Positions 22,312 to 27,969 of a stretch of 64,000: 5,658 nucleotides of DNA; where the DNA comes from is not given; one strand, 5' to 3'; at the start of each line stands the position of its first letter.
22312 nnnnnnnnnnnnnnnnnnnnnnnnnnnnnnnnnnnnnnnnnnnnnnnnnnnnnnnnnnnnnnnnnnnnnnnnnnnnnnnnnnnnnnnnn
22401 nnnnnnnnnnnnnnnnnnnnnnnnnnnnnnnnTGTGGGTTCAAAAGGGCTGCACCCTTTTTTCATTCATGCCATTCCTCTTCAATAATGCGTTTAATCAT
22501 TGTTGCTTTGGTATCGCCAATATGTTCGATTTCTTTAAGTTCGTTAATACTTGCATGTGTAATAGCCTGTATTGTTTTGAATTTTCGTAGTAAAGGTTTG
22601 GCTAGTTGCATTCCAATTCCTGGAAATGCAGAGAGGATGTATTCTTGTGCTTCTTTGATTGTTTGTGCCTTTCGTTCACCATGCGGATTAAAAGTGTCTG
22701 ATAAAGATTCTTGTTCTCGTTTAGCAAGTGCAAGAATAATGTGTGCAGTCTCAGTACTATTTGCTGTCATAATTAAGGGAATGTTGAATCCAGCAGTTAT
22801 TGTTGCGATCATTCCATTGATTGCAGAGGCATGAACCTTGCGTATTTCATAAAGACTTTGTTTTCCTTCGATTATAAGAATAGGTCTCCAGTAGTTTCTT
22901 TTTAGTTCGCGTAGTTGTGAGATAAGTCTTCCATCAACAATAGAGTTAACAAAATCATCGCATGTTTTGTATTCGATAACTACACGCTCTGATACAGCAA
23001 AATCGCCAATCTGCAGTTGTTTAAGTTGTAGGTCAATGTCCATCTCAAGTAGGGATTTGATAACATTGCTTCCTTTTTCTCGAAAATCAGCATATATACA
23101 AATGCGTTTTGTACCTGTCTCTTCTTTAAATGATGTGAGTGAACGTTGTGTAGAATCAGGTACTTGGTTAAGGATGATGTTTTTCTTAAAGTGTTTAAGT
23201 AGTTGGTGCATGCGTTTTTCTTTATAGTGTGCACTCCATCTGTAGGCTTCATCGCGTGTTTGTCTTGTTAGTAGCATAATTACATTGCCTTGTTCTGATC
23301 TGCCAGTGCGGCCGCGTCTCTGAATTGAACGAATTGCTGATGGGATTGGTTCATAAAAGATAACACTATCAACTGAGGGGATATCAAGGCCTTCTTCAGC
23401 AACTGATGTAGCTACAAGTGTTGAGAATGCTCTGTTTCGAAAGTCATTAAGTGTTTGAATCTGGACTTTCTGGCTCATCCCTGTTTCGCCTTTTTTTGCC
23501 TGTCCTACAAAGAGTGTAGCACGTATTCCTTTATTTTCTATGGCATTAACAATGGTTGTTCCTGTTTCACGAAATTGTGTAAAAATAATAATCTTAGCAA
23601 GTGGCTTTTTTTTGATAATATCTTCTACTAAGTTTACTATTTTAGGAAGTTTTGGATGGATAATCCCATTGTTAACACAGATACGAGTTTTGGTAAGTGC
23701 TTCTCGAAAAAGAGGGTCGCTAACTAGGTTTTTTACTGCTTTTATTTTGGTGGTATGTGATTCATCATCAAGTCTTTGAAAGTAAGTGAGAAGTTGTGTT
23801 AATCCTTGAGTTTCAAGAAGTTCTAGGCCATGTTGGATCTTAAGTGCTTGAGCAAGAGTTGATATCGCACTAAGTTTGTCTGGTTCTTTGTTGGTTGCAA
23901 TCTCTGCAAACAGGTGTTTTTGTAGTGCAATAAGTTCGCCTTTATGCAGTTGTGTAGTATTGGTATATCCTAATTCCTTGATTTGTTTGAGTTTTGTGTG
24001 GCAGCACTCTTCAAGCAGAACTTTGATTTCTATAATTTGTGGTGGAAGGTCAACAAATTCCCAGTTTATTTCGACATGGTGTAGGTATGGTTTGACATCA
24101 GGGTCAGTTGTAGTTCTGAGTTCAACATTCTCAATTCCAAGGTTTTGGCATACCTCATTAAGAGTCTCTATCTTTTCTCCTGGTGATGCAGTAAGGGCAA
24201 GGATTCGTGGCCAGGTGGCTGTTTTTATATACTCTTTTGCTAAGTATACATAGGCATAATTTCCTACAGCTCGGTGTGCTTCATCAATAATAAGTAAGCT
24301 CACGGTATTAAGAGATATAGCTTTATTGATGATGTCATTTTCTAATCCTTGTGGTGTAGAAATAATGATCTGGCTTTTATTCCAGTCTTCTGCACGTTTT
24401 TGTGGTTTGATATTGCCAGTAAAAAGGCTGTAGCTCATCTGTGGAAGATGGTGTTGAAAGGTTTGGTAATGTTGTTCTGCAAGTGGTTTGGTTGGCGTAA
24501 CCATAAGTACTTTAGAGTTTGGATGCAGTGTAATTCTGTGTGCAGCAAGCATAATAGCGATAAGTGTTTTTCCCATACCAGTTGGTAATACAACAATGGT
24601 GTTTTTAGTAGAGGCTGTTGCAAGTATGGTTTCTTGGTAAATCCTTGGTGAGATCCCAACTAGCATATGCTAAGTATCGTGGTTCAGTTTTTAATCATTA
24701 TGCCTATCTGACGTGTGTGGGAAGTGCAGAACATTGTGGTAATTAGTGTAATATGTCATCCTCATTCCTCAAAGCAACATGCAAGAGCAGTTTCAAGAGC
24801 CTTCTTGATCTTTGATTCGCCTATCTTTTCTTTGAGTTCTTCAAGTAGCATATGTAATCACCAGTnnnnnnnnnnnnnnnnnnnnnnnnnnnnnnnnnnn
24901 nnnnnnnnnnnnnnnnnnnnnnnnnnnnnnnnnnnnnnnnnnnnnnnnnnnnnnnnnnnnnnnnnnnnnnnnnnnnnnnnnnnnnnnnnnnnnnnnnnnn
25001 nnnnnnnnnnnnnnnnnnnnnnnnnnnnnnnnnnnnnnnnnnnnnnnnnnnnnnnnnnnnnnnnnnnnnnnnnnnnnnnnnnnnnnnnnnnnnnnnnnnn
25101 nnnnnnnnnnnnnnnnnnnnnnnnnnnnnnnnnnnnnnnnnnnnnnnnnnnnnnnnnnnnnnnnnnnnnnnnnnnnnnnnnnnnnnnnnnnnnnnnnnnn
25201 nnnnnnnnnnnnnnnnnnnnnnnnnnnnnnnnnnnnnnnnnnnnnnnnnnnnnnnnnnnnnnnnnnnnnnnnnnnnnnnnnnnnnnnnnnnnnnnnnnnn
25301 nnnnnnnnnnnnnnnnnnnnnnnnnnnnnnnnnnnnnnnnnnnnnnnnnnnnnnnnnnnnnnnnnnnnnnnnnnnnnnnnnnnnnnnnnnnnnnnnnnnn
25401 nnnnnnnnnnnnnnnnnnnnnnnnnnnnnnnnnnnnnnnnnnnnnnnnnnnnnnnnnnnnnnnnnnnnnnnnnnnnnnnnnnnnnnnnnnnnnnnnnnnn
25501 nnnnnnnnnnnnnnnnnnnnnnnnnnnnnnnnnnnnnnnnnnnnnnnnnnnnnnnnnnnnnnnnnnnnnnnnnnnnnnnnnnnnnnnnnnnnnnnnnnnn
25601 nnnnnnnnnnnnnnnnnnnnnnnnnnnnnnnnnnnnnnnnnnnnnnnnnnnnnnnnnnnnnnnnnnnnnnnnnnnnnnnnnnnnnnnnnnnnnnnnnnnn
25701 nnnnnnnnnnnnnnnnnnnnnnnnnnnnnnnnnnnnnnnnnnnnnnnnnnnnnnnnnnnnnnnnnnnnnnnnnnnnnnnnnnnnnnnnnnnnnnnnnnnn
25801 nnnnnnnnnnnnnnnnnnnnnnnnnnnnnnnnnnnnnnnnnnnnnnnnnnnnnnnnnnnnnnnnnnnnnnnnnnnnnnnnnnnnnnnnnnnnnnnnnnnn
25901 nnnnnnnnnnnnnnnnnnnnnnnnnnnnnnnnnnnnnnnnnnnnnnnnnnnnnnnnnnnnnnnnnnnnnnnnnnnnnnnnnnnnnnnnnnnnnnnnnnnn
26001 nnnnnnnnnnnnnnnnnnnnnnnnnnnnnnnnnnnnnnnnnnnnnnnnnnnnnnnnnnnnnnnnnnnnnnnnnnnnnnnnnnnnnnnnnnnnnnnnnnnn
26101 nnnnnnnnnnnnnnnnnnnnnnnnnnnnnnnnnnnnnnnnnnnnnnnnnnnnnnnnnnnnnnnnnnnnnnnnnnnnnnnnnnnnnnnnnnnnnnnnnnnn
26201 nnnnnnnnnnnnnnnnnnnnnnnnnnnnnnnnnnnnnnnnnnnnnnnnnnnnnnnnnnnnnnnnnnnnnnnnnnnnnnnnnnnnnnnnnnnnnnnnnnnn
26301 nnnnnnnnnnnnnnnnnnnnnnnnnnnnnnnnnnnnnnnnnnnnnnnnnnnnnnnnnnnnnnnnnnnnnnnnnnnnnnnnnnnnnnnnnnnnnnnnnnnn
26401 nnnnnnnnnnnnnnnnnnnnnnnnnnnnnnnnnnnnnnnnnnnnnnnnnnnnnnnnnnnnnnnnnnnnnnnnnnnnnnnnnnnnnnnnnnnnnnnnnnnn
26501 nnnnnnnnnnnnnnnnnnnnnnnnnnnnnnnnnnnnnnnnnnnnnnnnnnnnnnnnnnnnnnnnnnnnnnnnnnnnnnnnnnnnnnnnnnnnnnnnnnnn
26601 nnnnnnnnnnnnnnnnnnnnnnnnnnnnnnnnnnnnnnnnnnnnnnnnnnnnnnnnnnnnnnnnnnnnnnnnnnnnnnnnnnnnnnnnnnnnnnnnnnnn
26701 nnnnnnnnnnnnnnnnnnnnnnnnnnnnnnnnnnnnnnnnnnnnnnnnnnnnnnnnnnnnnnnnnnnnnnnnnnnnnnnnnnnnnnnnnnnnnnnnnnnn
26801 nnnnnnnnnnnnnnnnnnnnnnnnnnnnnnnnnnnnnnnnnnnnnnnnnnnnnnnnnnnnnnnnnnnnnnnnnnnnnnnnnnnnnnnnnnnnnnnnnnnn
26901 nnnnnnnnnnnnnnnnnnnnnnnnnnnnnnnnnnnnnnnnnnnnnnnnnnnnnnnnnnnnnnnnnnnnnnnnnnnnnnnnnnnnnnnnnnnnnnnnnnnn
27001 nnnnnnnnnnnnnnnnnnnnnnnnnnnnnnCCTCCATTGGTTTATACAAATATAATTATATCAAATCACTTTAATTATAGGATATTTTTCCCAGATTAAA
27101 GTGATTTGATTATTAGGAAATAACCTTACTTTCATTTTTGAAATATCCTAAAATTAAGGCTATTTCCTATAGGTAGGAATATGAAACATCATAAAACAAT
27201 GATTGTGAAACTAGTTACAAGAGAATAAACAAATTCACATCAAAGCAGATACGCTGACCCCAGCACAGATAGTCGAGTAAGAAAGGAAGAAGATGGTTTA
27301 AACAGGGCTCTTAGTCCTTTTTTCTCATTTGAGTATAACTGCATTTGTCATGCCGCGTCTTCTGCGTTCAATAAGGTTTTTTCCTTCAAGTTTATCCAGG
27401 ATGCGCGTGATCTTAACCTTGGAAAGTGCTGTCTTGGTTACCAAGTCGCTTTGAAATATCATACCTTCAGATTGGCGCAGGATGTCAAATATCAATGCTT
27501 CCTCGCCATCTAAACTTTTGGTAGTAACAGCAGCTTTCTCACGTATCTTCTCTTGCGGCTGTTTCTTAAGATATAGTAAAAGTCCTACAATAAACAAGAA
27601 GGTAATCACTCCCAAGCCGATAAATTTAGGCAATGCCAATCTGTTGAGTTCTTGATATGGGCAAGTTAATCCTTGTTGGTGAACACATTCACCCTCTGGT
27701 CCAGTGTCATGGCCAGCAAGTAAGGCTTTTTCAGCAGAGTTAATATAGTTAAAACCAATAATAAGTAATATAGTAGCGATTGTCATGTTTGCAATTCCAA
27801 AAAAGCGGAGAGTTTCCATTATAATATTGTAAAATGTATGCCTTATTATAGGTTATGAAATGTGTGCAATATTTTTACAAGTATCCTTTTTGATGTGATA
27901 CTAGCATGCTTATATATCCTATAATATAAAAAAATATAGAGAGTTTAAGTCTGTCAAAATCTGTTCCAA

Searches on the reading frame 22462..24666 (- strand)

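Call 15: search_protein_families(library=pfam, proteins=[window:22462-24666:-], max_evalue=0.01)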
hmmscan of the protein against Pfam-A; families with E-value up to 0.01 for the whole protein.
window:22462-24666:- (734 aa): 11 families
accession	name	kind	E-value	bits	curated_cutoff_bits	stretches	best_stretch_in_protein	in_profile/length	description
PF02732.21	ERCC4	-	8e-27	94.3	24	1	527-646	2-139/140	ERCC4 domain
PF00270.35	DEAD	-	9.4e-27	94.2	26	1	11-168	5-166/167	DEAD/DEAH box helicase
PF04851.21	ResIII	-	6.8e-25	88.3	22.5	1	8-162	5-162/164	Type III restriction enzyme, res subunit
PF00271.37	Helicase_C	-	7.4e-23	81.3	23.5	1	345-457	4-109/110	Helicase conserved C-terminal domain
PF21210.2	RNA_helicase_helical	-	1.7e-17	63.9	27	1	220-324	2-107/108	Putative ATP-dependent RNA helicase, helical bundle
PF12826.13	HHH_2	-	8.3e-09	35.9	27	1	682-733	9-60/64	Helix-hairpin-helix motif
PF18766.7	SWI2_SNF2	-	1.2e-07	32.1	26.7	1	18-138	16-135/221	SWI2/SNF2 ATPase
PF14520.12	HHH_5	-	0.00012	23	27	1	679-725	5-52/57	Helix-hairpin-helix domain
PF09848.15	SLFN-g3_helicase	-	0.0007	19.4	24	1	29-134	10-92/354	Schlafen group 3, DNA/RNA helicase domain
PF22590.2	Cas3-like_C_2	-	0.00088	20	27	1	408-458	58-105/106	CRISPR-associated nuclease/helicase Cas3, C-terminal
PF07517.20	SecA_DEAD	-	0.0041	16.9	24.6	0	17-117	87-186/290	SecA DEAD-like domain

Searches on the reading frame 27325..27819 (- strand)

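Call 47: search_protein_families(library=pfam, proteins=[window:27325-27819:-])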
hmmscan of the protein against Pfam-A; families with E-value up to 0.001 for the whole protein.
window:27325-27819:- (164 aa): 4 families
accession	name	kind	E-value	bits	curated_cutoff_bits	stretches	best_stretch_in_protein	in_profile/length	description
PF24034.1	DUF7343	-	4.1e-09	36.6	27.6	1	107-163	5-61/62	Domain of unknown function (DUF7343)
PF01047.28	MarR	-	3.7e-07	30.4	24.6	1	109-154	7-51/59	MarR family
PF12802.13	MarR_2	-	5.2e-05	23.8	27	1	108-154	8-54/61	MarR family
PF05158.18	RNA_pol_Rpc34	-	0.0002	21.4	28.4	1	92-154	71-134/332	RNA polymerase Rpc34 subunit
